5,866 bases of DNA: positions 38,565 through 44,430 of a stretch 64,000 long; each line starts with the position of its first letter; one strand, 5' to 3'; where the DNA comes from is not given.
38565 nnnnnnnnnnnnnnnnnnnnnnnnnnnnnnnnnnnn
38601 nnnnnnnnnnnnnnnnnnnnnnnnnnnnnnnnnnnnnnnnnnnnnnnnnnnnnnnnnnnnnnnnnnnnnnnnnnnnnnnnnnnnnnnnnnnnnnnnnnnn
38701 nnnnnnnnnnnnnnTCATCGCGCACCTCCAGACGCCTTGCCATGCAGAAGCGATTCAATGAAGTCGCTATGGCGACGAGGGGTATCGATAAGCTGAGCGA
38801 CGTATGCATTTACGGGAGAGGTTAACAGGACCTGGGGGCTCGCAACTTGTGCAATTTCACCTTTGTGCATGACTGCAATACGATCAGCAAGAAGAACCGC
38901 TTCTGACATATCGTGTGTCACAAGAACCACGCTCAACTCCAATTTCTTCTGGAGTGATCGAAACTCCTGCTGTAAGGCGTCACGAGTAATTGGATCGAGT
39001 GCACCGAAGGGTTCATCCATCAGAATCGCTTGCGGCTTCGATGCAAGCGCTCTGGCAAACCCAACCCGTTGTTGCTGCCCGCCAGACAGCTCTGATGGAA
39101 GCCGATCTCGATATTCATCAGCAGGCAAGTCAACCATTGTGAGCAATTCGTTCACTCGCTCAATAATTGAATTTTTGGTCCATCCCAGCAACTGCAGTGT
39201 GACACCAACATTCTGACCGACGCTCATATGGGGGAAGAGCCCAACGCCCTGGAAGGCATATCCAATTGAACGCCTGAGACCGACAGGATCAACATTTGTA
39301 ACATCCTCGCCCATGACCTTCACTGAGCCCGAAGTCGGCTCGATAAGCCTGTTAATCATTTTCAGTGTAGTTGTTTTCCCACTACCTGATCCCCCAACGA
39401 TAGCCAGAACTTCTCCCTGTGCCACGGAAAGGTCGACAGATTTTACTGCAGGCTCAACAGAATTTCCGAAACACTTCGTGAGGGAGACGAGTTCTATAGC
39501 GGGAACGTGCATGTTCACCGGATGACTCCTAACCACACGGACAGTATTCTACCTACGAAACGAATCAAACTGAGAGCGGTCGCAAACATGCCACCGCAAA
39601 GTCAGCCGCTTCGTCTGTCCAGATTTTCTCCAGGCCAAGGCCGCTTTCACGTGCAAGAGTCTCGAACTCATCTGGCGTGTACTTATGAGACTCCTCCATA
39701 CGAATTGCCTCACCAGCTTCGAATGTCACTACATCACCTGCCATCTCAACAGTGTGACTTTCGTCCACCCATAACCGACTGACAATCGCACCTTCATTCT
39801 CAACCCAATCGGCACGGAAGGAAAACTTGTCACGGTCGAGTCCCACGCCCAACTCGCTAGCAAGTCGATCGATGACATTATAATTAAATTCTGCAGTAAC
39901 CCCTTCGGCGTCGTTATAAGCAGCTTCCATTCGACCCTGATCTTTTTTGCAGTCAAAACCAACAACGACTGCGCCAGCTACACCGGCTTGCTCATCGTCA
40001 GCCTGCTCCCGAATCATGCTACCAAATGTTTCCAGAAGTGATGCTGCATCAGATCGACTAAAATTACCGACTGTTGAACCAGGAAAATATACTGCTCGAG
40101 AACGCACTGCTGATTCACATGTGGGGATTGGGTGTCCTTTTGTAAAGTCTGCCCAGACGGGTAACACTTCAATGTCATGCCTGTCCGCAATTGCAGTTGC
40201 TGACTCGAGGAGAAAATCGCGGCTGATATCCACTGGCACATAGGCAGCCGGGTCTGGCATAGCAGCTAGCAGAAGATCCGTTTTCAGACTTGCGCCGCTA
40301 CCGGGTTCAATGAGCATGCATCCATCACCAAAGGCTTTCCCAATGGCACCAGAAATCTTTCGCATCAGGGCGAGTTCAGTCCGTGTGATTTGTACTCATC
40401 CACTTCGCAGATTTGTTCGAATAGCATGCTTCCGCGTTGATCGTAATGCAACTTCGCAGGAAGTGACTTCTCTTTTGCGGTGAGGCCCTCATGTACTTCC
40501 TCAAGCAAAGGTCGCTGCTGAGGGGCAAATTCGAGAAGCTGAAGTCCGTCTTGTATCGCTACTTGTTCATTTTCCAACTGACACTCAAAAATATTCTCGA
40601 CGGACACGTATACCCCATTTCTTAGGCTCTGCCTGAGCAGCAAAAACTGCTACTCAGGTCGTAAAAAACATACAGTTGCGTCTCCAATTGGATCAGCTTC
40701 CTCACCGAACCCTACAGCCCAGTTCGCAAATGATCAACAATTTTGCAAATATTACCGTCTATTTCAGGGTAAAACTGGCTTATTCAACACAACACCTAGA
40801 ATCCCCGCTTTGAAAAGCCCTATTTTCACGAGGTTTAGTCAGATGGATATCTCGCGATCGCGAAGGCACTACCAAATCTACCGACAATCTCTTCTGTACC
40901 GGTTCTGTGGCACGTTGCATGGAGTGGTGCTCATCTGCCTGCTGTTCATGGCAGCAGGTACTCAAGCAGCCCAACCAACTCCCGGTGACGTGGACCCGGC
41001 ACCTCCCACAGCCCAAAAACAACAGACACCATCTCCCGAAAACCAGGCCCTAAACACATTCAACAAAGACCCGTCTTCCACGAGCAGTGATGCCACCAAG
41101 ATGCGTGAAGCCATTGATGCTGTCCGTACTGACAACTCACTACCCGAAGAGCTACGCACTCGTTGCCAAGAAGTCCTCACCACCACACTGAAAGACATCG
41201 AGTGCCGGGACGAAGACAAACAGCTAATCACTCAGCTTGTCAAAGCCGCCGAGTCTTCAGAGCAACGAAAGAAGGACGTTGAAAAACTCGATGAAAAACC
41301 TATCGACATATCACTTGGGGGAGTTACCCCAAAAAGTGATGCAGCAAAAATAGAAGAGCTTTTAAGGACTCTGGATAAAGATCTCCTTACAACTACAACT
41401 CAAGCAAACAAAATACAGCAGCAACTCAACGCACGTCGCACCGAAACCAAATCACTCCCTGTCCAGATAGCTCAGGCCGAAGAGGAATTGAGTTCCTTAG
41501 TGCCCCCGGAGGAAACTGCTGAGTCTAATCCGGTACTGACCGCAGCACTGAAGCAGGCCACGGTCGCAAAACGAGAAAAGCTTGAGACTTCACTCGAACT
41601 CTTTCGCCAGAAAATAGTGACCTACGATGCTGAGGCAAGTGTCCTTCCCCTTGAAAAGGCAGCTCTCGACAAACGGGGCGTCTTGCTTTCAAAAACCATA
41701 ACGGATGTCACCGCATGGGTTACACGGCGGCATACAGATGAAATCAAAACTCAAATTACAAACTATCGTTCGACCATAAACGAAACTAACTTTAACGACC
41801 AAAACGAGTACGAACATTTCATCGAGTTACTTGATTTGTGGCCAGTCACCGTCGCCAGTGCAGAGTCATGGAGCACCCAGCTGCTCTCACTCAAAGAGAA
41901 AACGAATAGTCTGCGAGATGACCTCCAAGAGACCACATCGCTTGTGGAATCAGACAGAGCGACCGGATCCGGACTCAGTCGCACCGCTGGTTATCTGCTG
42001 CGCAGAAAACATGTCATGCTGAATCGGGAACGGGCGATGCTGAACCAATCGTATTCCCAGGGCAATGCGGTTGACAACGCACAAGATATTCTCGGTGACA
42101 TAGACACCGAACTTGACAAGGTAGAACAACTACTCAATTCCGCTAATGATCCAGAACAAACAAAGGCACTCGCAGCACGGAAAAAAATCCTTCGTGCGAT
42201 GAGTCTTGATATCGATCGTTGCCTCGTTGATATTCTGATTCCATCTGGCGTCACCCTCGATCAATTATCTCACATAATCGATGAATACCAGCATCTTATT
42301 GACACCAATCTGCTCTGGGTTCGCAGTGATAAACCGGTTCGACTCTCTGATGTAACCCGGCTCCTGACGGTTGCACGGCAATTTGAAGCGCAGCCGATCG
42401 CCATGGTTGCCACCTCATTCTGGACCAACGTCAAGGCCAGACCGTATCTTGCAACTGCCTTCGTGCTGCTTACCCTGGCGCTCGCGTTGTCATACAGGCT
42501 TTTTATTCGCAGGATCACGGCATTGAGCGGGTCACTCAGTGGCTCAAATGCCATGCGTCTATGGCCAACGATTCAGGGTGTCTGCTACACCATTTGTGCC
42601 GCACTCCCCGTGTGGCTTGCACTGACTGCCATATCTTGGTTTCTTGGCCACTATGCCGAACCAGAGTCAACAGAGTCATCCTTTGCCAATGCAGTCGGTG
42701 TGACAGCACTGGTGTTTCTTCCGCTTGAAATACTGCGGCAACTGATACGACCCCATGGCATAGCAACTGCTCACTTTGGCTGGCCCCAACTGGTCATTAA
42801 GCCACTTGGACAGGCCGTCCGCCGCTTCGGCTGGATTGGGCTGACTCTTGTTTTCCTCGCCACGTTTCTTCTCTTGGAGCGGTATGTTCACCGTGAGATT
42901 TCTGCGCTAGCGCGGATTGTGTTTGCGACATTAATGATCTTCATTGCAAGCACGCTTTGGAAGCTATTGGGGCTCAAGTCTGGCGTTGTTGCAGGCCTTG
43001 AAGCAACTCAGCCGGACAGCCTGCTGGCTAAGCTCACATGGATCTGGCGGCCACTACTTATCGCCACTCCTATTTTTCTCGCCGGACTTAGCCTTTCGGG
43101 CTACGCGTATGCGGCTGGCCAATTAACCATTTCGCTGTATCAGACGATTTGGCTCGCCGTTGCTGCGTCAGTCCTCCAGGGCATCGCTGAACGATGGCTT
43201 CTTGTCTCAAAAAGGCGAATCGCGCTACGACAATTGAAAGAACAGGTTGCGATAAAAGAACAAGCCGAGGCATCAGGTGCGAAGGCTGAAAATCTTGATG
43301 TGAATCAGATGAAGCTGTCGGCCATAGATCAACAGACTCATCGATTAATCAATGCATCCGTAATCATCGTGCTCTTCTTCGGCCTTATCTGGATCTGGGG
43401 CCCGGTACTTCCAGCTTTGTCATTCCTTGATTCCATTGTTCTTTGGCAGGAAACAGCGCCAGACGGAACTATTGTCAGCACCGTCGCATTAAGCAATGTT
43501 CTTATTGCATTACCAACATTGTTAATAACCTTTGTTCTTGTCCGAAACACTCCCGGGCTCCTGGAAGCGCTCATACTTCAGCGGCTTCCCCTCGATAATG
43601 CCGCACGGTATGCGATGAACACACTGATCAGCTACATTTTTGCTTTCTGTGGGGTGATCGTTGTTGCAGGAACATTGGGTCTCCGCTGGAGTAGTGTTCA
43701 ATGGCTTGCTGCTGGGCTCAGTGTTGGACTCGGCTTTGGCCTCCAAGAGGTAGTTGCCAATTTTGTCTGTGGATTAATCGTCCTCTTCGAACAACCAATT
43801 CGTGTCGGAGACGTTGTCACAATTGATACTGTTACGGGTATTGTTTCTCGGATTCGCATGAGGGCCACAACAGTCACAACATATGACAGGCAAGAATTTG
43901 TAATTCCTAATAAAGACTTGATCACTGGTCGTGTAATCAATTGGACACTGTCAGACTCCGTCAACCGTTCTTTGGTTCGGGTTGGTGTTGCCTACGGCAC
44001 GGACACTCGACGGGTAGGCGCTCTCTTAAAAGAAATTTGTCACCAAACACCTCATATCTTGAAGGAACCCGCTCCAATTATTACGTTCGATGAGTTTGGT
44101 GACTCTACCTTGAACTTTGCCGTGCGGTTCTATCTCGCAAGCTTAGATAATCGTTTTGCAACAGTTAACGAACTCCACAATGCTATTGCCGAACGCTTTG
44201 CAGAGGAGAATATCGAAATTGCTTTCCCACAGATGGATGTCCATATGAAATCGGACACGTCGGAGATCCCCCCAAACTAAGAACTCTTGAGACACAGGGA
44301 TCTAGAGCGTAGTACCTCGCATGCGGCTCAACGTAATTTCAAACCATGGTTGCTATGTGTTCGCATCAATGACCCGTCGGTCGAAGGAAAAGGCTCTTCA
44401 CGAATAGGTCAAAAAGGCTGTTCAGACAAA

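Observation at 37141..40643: EgtD-family betaine methyltransferase co-oriented with a fused permease-SBP betaine-type ABC transporter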

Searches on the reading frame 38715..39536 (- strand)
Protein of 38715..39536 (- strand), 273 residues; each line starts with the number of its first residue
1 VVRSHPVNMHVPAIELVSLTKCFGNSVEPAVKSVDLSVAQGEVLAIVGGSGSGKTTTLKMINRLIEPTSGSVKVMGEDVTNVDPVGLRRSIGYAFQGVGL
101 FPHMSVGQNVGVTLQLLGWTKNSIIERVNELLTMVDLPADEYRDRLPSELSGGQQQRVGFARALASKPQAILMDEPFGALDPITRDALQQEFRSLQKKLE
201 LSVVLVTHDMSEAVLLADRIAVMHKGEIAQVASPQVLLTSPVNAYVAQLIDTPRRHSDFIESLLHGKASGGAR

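Call 6: search_protein_families(library=pfam, proteins=[window:38715-39536:-], max_evalue=0.001)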
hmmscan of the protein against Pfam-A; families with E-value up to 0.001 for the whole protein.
window:38715-39536:- (273 aa): 5 families
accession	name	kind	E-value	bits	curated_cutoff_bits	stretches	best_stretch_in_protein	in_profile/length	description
PF00005.33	ABC_tran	-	2e-34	119.6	25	1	32-177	2-136/137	ABC transporter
PF13304.12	AAA_21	-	3.8e-07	30.9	27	0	126-210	211-300/304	AAA domain, putative AbiEii toxin, Type IV TA system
PF09818.15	ABC_ATPase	-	3.4e-05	23.4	23.2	0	182-232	190-255/283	P-loop domain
PF13604.12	AAA_30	-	0.00068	19.9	27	0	41-79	17-56/191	AAA domain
PF13245.12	AAA_19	-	0.00088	19.9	25.1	0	39-69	9-39/134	AAA domain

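Call 7: search_protein_families(library=ncbifam, proteins=[window:38715-39536:-], max_evalue=0.001)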
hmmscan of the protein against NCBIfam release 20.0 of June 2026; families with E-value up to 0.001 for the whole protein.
window:38715-39536:- (273 aa): 188 families (the best 25 are shown)
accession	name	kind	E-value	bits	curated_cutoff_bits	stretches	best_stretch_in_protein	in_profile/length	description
TIGR01186.1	proV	subfamily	3.4e-85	286.3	326.6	1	29-252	7-232/363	betaine/proline/choline family ABC transporter ATP-binding protein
TIGR03265.1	PhnT2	equivalog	1.1e-67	228.8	457.7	1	15-250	6-235/353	putative 2-aminoethylphosphonate ABC transporter ATP-binding protein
TIGR01187.1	potA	subfamily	3.3e-67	226.9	355.6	1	46-250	1-201/325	polyamine ABC transporter ATP-binding protein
NF006987.0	PRK09452.1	equivalog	3.6e-66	223.4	482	1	9-251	13-249/378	spermidine/putrescine ABC transporter ATP-binding protein PotA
TIGR00968.1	3a0106s01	subfamily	1.8e-65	220.8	342.75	1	15-250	2-231/237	sulfate ABC transporter ATP-binding protein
NF008513.0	PRK11432.1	equivalog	8.5e-61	205.8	496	1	14-250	7-237/351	ferric ABC transporter ATP-binding protein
NF008653.0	PRK11650.1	subfamily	5.1e-60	203.4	432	1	13-254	3-239/357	sn-glycerol-3-phosphate ABC transporter ATP-binding protein UgpC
TIGR03415.1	ABC_choXWV_ATP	equivalog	1.1e-59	202.3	483.75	1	30-251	39-266/382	choline ABC transporter ATP-binding protein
NF043075.1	MMSYN1_0197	equivalog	2.9e-59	200.8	550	1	14-251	3-234/341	spermidine/putrescine ABC transporter ATP-binding protein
NF040933.2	ABC_arch_GlcV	equivalog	5.9e-58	196.4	450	1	14-250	3-242/357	glucose ABC transporter ATP-binding protein GlcV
NF040840.2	tungstate_WtpC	equivalog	2.4e-57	194.8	440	1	29-250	14-231/347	tungstate ABC transporter ATP-binding protein WtpC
NF008621.0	PRK11607.1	equivalog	7e-57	192.9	613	1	9-251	15-251/377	putrescine ABC transporter ATP-binding subunit PotG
NF008105.0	PRK10851.1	equivalog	3.3e-56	190.5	502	1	14-251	3-238/362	sulfate/thiosulfate ABC transporter ATP-binding protein CysA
TIGR03258.1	PhnT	equivalog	9e-56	189.4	499.15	1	30-250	23-240/359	2-aminoethylphosphonate ABC transport system ATP-binding subunit PhnT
NF008233.0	PRK11000.1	equivalog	3.4e-53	180.8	568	1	14-255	4-239/369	maltose/maltodextrin ABC transporter ATP-binding protein MalK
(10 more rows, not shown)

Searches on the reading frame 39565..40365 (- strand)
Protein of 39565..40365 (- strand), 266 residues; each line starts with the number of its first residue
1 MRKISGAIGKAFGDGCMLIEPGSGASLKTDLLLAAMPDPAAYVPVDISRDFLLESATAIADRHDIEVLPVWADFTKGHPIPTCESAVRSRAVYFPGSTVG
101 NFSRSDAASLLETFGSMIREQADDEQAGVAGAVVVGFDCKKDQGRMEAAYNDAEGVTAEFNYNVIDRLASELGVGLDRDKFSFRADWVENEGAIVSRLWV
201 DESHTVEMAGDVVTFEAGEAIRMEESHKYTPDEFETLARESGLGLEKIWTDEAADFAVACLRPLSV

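Call 50: find_encoding_contigs(protein=window:39565-40365:-, flank=3000, max_places=8)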
Protein window:39565-40365:- (266 aa): 6 contigs read that carry it; 4 places shown.
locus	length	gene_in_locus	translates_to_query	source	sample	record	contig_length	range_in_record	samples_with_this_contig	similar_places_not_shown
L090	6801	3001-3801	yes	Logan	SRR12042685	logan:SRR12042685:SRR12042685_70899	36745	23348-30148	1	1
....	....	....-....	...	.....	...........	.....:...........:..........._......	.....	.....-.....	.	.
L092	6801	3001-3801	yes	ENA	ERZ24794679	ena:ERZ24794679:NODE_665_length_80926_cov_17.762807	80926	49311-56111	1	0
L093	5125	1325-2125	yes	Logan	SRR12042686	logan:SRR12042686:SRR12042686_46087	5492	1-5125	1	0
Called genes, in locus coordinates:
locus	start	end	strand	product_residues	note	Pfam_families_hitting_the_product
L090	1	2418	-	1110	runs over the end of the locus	PF12794:MscS_TM, PF21088:MS_channel_1st (weak), PF00924:MS_channel_2nd, PF21082:MS_channel_3rd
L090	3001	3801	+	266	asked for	PF10017:Methyltransf_33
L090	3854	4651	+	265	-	PF00005:ABC_tran, PF13304:AAA_21 (faint)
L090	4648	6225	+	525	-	PF00528:BPD_transp_1, PF04069:OpuAC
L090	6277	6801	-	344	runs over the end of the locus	PF08240:ADH_N, PF16912:Glu_dehyd_C, PF00107:ADH_zinc_N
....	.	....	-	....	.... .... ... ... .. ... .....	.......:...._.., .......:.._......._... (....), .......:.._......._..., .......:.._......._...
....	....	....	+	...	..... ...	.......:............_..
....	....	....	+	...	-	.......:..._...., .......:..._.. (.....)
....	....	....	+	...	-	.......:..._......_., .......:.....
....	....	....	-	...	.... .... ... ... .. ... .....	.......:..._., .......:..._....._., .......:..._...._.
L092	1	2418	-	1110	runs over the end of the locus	PF12794:MscS_TM, PF21088:MS_channel_1st (weak), PF00924:MS_channel_2nd, PF21082:MS_channel_3rd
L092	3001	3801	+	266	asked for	PF10017:Methyltransf_33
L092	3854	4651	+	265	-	PF00005:ABC_tran, PF13304:AAA_21 (faint)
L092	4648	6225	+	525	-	PF00528:BPD_transp_1, PF04069:OpuAC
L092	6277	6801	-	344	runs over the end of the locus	PF08240:ADH_N, PF16912:Glu_dehyd_C, PF00107:ADH_zinc_N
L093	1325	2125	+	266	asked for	PF10017:Methyltransf_33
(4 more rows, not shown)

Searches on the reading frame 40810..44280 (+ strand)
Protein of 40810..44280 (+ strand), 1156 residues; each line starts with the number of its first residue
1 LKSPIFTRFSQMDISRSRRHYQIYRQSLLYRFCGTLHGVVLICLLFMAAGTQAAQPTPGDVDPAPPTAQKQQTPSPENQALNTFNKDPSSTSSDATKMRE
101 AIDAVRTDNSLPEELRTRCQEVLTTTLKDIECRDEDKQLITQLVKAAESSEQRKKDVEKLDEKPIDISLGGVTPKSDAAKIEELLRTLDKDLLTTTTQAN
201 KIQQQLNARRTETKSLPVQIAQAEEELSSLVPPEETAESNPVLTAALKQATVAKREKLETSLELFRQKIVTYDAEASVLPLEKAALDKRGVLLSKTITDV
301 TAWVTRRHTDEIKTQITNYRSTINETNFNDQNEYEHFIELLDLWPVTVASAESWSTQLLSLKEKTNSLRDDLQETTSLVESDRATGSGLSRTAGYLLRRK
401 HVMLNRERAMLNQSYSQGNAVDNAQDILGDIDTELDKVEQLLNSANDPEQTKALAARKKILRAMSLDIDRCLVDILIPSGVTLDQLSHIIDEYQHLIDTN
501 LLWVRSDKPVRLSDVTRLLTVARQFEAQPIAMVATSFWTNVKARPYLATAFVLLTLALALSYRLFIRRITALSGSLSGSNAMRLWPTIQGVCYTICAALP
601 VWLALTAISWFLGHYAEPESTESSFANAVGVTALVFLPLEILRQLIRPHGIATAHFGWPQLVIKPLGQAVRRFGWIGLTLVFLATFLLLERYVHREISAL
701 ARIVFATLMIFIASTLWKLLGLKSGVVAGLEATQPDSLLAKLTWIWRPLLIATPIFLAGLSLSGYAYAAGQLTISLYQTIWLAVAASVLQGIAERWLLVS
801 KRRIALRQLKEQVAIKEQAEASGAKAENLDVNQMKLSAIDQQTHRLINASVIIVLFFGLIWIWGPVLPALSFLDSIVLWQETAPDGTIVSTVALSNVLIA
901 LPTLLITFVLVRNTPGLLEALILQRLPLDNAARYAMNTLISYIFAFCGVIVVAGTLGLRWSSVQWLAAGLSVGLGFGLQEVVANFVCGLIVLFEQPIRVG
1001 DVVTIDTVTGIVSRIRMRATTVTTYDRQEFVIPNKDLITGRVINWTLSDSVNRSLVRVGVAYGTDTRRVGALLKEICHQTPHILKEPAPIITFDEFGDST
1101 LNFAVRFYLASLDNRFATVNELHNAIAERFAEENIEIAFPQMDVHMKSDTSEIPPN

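Call 6: search_protein_families(library=pfam, proteins=[window:40810-44280:+], max_evalue=0.001)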
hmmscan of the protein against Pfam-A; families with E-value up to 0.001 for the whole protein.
window:40810-44280:+ (1156 aa): 4 families
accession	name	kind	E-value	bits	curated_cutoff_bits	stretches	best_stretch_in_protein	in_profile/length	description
PF12794.12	MscS_TM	-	1.3e-70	238.4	28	1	546-879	2-339/339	Mechanosensitive ion channel inner membrane domain 1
PF00924.24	MS_channel_2nd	-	3e-21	75.7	20.2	1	981-1046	2-67/68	Mechanosensitive ion channel, beta-domain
PF21082.3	MS_channel_3rd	-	4.7e-17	62.6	21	1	1056-1137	3-88/88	Mechanosensitive ion channel MscS, C-terminal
PF21088.3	MS_channel_1st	-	5e-06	26.8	23.1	1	938-979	1-42/42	Mechanosensitive ion channel, transmembrane helices 2/3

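Call 7: search_protein_families(library=ncbifam, proteins=[window:40810-44280:+], max_evalue=0.001)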
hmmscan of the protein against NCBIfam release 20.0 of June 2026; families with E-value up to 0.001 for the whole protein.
window:40810-44280:+ (1156 aa): 6 families
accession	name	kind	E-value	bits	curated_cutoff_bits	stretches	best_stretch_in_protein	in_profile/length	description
NF008438.0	PRK11281.1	equivalog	1.8e-157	526.1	991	1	425-1150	376-1092/1113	mechanosensitive channel MscK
NF008180.0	PRK10929.1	equivalog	1.5e-92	311.1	809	1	93-1148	23-1087/1109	miniconductance mechanosensitive channel MscM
NF007662.0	PRK10334.1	subfamily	2.2e-30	105.9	321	1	895-1148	29-279/286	small-conductance mechanosensitive channel MscS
NF047602.1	MscsSHelicob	equivalog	4.8e-29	101.6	400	1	942-1147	54-259/260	small-conductance mechanosensitive channel MscS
NF047601.1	MscSThanab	equivalog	2e-21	76.7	500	1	938-1147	70-277/280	small-conductance mechanosensitive channel MscS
NF008542.0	PRK11465.1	equivalog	1.7e-06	26.6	596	1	945-1033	522-610/741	mechanosensitive channel protein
